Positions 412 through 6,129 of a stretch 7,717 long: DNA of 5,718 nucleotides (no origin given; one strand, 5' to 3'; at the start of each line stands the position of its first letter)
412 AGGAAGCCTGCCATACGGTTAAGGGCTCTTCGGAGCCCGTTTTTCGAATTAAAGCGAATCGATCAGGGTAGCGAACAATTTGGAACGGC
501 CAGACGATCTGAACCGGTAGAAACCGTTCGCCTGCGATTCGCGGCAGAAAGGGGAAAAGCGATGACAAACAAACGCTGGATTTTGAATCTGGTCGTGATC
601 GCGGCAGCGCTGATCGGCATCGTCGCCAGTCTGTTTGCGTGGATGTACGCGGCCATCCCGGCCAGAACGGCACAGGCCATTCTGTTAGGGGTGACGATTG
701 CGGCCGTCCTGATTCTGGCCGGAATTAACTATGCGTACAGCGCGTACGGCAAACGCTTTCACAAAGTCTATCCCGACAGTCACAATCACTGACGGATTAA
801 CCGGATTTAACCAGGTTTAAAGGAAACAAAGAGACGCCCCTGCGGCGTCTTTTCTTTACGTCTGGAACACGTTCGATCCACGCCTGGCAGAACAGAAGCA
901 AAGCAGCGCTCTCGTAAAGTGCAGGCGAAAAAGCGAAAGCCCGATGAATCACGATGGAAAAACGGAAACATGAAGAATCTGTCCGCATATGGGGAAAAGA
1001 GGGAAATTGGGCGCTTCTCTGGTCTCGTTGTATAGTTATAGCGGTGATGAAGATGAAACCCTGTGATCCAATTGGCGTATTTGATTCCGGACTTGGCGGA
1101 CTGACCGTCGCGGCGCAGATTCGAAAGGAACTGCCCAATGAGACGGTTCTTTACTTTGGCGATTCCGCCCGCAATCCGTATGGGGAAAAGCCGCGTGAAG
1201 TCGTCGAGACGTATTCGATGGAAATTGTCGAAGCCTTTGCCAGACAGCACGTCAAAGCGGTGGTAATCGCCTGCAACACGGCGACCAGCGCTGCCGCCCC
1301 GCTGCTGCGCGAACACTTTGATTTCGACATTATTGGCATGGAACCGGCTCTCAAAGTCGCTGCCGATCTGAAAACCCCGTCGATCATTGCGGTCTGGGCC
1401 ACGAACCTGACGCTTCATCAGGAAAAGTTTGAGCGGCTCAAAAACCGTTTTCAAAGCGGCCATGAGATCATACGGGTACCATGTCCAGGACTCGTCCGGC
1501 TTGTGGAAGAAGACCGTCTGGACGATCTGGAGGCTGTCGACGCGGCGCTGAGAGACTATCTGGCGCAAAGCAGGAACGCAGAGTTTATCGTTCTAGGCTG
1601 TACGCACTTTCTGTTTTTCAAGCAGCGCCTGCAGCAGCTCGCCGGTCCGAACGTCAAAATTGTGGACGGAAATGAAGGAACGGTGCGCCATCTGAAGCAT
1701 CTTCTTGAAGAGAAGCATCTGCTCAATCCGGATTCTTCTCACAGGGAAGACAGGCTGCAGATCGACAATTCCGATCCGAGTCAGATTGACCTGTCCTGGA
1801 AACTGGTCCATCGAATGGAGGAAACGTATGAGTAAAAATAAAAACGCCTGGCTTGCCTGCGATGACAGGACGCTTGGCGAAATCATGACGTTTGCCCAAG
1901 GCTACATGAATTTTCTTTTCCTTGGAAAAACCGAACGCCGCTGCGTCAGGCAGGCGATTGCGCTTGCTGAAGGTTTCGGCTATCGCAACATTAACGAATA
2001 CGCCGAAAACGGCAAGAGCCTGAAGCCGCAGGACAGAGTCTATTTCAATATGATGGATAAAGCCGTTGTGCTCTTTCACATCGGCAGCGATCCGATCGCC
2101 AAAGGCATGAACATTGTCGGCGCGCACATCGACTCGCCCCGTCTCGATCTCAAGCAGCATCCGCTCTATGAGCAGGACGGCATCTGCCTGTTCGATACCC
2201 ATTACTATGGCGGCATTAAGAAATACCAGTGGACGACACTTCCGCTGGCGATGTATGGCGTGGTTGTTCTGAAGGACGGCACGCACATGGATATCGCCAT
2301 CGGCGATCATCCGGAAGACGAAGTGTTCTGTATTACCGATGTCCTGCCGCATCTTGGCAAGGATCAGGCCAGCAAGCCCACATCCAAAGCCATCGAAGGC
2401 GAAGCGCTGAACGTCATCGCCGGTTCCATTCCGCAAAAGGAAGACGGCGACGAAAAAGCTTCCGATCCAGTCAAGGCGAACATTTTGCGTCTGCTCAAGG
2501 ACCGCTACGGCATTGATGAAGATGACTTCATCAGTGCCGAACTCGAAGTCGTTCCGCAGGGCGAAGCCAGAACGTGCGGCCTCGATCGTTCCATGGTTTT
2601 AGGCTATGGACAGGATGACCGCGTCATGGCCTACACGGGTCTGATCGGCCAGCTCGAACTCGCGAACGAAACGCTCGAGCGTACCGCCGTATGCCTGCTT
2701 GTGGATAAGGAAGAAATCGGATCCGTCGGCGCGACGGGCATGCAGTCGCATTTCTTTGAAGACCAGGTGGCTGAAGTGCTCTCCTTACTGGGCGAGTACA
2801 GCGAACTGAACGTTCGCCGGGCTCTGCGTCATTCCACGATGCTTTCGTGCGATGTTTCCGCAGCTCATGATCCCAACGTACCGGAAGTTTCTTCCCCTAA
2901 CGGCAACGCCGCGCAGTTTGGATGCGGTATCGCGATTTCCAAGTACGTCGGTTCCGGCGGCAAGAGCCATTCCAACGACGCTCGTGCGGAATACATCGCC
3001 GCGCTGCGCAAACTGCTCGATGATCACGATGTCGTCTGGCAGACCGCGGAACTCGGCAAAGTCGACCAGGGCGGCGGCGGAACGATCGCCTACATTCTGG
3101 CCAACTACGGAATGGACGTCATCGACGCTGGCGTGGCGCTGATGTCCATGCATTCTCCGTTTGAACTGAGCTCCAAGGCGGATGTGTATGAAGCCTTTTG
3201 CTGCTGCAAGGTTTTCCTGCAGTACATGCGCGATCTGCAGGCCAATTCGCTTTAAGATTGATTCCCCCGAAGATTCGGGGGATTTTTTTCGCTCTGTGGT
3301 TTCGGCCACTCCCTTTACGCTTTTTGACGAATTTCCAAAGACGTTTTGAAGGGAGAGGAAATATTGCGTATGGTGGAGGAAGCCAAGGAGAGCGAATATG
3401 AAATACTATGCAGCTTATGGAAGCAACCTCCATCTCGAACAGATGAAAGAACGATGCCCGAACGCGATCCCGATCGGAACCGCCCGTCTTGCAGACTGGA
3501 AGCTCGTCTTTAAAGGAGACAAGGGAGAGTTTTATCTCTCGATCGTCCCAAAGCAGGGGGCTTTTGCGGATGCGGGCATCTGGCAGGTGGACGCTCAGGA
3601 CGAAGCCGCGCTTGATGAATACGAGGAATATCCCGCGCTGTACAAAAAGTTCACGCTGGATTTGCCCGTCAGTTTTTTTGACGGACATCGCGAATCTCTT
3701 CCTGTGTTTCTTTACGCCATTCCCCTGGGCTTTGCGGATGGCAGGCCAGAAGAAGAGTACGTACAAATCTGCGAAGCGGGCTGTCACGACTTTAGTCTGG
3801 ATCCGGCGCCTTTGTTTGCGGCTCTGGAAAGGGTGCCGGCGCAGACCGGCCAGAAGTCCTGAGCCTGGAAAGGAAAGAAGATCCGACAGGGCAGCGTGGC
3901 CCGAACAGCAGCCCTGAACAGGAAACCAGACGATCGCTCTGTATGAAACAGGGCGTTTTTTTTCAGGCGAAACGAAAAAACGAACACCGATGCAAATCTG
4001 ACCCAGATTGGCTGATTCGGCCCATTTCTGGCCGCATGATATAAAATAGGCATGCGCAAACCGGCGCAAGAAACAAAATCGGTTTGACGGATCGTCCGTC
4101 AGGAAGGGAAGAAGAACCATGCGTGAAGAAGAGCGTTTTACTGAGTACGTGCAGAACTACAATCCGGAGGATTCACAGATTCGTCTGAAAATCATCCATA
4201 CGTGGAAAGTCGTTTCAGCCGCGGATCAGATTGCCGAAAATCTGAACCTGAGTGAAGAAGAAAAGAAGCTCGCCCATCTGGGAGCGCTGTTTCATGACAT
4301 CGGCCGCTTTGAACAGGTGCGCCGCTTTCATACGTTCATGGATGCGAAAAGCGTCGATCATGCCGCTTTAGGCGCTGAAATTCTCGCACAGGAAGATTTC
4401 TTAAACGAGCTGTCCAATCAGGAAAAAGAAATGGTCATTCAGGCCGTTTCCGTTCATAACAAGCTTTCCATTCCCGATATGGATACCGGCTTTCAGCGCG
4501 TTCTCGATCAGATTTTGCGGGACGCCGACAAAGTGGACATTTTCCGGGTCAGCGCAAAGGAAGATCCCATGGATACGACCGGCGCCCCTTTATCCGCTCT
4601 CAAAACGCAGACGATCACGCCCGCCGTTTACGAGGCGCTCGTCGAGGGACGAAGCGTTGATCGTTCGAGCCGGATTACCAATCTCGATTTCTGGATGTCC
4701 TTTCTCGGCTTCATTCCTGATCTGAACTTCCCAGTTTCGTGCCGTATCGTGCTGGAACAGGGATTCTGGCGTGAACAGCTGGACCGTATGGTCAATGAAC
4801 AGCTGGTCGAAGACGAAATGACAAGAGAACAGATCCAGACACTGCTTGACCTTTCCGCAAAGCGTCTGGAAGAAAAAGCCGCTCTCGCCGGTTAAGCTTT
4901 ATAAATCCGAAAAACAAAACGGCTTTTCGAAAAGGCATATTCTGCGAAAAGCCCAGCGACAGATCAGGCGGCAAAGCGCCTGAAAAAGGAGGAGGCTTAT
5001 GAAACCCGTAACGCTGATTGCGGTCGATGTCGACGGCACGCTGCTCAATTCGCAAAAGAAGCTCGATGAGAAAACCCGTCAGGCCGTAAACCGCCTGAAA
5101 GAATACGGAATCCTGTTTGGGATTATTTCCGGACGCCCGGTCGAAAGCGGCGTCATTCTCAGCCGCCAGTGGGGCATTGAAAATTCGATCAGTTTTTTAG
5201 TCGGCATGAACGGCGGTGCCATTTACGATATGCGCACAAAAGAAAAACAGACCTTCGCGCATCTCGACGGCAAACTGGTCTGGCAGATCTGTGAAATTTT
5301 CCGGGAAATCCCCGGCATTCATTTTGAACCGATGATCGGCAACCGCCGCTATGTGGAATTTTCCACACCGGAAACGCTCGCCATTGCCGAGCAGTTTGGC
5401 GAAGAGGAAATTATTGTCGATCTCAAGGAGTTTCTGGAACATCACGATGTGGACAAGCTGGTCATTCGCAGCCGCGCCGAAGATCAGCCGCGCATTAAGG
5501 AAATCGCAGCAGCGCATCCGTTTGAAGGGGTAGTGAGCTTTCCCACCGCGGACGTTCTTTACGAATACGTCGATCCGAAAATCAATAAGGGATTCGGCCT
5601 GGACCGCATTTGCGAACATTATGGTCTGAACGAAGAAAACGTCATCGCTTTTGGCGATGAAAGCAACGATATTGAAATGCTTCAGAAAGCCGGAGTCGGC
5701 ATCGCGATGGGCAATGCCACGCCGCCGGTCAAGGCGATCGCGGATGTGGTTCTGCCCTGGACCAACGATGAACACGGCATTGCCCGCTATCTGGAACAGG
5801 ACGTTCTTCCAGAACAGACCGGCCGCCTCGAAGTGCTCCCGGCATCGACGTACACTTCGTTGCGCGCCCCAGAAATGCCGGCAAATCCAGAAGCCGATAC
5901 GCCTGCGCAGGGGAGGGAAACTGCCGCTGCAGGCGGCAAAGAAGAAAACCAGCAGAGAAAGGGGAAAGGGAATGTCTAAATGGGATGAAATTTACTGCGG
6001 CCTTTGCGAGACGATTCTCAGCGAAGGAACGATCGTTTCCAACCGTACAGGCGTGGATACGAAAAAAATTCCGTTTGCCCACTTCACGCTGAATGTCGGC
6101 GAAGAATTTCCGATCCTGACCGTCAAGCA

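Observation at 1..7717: The whole gene block is bracketed by perfect 125-bp inverted repeats with no recombinase inside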

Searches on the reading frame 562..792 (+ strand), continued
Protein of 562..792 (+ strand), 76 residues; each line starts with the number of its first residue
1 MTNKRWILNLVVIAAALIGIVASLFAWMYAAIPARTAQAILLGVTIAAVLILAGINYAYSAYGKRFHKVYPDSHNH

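Call 38: search_dna_similar(query=L013:4480-6321:+, collection=plasmids, mode=protein, max_rows=10)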
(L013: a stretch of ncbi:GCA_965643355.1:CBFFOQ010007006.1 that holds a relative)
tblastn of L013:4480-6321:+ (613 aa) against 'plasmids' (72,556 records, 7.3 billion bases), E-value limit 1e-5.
The search stops at 5000 records and this limit was reached: more records match than are counted here, and every count below describes the 5000 best-scoring records only.
Records with a match: at least 5000; places in all: 10649; records where one place covers at least 80% of the query: 1661.
Best place of each record, by identity: <60% 5000.
By first word of the organism name: Escherichia 1509; Klebsiella 1204; Enterococcus 247; Burkholderia 199; Salmonella 182; Acinetobacter 167; Rhizobium 154; Enterobacter 132; Pseudomonas 129; Sinorhizobium 125; and 135 more.
By predicted mobility (MOB-suite, as given by PLSDB): conjugative 2996; non-mobilizable 1179; mobilizable 825.
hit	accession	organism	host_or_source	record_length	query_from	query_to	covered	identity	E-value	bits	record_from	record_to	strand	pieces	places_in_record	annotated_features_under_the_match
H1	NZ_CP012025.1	Bacillus smithii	-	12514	2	598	97%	25.6%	1e-41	169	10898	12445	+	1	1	IS66 family transposase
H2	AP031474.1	Moraxella osloensis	Homo sapiens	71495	56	608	90%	27.1%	4e-34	146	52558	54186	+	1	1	IS66 family transposase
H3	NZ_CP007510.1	Stutzerimonas decontaminans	marine sediment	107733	98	589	80%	30.0%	8e-43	173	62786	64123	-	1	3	none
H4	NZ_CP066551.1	Lactiplantibacillus plantarum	single cell,Sichuan Red Original Yak ...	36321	10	601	97%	24.8%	5e-31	137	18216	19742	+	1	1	IS66 family transposase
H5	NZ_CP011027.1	Pseudoalteromonas arctica A 37-1-2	seawater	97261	122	589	76%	31.1%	3e-44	245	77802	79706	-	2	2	IS66 family transposase (x2)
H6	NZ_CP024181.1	Moraxella osloensis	Homo sapiens,single cell,skin swab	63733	56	588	87%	27.3%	3e-34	147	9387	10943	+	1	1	IS66 family transposase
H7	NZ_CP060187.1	Lactiplantibacillus plantarum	pure culture,Kefir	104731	21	601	95%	24.9%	2e-29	132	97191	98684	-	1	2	IS66 family transposase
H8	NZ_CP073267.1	Lactiplantibacillus plantarum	tissue sample,fermented food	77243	21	601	95%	24.9%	2e-29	132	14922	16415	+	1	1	IS66 family transposase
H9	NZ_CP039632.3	Pseudomonas veronii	Bacterial culture,sediment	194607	114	589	78%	30.2%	6e-43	173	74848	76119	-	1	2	none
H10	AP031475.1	Moraxella osloensis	-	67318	56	588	87%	26.9%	5e-34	146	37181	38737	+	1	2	IS66 family transposase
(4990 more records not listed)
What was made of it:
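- Closest known: IS66 family insertion sequences. Different: TnpC is long (613 aa) and only about 25-31% identical to plasmid-borne IS66 transposases (call 38).
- Tried and rejected: The TnpC protein matches there only at 25-31% identity to generic IS66 transposases (call 38).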

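Call 43: find_encoding_contigs(protein=P0011, flank=4000, max_places=4)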
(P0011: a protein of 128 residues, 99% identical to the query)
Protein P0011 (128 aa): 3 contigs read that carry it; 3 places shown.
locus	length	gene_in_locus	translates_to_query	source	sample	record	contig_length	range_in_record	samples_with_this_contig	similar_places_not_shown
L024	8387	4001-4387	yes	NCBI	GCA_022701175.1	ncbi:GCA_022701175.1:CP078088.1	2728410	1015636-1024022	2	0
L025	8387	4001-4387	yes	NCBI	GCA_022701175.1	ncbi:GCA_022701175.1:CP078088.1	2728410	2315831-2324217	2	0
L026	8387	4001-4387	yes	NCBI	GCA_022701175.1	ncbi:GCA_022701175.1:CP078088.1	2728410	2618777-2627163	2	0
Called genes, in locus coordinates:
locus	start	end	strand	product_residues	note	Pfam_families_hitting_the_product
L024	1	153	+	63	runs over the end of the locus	PF02686:GatC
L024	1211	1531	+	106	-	PF01425:Amidase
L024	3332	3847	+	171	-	-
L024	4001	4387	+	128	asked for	PF05717:TnpB_IS66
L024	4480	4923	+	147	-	-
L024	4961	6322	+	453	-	PF03050:DDE_Tnp_IS66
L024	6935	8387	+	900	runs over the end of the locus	PF02837:Glyco_hydro_2_N, PF22666:Glyco_hydro_2_N2 (faint), PF00703:Glyco_hydro_2, PF02836:Glyco_hydro_2_C, PF16353:LacZ_4, PF02929:Bgal_small_N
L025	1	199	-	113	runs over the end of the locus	PF01541:GIY-YIG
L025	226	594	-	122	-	-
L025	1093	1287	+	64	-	-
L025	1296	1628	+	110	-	PF01053:Cys_Met_Meta_PP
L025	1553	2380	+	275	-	PF01053:Cys_Met_Meta_PP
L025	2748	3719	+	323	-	PF04204:HTS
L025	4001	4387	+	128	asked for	PF05717:TnpB_IS66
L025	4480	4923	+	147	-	-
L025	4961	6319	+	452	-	PF03050:DDE_Tnp_IS66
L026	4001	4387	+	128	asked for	PF05717:TnpB_IS66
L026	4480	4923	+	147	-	-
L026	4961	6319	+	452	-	PF03050:DDE_Tnp_IS66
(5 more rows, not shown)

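Call 44: find_encoding_contigs(protein=P0012, flank=4000, max_places=4)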
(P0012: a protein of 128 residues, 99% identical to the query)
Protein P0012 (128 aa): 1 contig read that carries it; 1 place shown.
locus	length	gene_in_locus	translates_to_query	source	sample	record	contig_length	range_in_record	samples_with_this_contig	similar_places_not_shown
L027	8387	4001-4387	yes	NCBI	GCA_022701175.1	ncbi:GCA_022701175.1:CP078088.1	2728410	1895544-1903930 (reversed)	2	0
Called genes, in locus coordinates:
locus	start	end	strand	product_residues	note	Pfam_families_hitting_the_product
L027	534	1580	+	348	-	PF04055:Radical_SAM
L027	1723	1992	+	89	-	PF00312:Ribosomal_S15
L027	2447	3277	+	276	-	-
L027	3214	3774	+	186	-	-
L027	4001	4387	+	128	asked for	PF05717:TnpB_IS66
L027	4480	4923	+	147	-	-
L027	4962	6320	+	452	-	PF03050:DDE_Tnp_IS66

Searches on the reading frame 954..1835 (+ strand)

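Call 8: search_protein_families(library=pfam, proteins=[window:954-1835:+])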
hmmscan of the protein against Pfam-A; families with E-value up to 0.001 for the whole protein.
window:954-1835:+ (293 aa): 1 family
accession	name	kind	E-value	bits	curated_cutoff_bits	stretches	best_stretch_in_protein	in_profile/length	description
PF01177.27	Asp_Glu_race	-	6.2e-16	59.2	31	1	54-246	18-210/211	Asp/Glu/Hydantoin racemase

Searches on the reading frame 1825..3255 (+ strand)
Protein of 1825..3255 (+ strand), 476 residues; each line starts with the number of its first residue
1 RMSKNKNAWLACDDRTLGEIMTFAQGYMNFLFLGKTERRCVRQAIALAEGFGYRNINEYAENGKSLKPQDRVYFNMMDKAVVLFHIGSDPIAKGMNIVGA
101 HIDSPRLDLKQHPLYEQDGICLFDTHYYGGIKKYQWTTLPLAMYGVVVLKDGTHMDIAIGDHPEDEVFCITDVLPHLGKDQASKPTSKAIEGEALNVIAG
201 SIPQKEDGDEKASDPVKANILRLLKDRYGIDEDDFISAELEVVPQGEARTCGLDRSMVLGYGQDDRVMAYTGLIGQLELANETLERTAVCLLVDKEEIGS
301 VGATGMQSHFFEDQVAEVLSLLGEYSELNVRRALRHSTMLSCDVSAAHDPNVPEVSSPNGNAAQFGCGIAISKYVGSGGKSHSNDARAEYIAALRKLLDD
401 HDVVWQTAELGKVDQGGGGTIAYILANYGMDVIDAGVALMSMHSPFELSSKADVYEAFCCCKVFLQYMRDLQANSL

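Call 8: search_protein_families(library=pfam, proteins=[window:1825-3255:+])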
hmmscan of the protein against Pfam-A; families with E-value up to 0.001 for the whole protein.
window:1825-3255:+ (476 aa): 1 family
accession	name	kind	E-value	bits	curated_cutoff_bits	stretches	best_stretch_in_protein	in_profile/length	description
PF02127.20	Peptidase_M18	-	6.3e-80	269.5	24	1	35-464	6-431/432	Aminopeptidase I zinc metalloprotease (M18)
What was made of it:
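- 135..7584 (+): Native chromosomal block: 76-aa membrane ORF (562-792), murI-like racemase (954-1835), M18 aminopeptidase (1828-3255), GGACT/AIG2-like (3398-3862), HD-domain protein (4119-4895), Cof-type HAD hydrolase (4999-5979), thyA (5972-6844), folA (6841-7407), and a terminator-like hairpin (7500-7547). Pfam hits in call 8.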

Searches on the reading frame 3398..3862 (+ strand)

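Call 8: search_protein_families(library=pfam, proteins=[window:3398-3862:+])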
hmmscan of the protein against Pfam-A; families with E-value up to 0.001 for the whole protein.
window:3398-3862:+ (154 aa): 1 family
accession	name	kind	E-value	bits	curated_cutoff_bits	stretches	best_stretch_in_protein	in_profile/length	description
PF06094.17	GGACT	-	3.8e-09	37.6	22.8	1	5-108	2-102/120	Gamma-glutamyl cyclotransferase, AIG2-like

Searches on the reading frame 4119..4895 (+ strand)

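Call 8: search_protein_families(library=pfam, proteins=[window:4119-4895:+])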
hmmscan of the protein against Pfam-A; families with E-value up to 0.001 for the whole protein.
window:4119-4895:+ (258 aa): 1 family
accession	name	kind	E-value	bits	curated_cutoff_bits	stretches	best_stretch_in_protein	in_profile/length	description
PF01966.28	HD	-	8.1e-13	49.1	22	1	26-140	3-114/116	HD domain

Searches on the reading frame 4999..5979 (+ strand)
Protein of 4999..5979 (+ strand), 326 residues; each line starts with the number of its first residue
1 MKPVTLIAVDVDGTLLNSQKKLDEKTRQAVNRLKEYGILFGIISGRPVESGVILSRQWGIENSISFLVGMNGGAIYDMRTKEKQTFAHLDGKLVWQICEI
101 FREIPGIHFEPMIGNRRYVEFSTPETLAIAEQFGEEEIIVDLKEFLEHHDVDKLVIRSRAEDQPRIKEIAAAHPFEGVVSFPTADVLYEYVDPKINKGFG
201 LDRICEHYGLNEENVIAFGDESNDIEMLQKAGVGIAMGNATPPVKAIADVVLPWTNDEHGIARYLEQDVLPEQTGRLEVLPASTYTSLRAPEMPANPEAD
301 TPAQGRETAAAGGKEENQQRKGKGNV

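Call 8: search_protein_families(library=pfam, proteins=[window:4999-5979:+])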
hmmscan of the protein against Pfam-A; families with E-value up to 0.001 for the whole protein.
window:4999-5979:+ (326 aa): 4 families
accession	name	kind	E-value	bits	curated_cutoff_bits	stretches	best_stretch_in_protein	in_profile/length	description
PF08282.18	Hydrolase_3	-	5.8e-52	177.4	20.9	1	7-265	1-255/255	haloacid dehalogenase-like hydrolase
PF05116.19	S6PP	-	2.9e-10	40.6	20.3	1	195-243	164-212/247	Sucrose-6F-phosphate phosphohydrolase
PF00702.32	Hydrolase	-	9.8e-10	39.6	26.4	1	5-232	2-191/191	haloacid dehalogenase-like hydrolase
PF13419.12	HAD_2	-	6.6e-07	30.1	23.8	0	201-236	141-176/178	Haloacid dehalogenase-like hydrolase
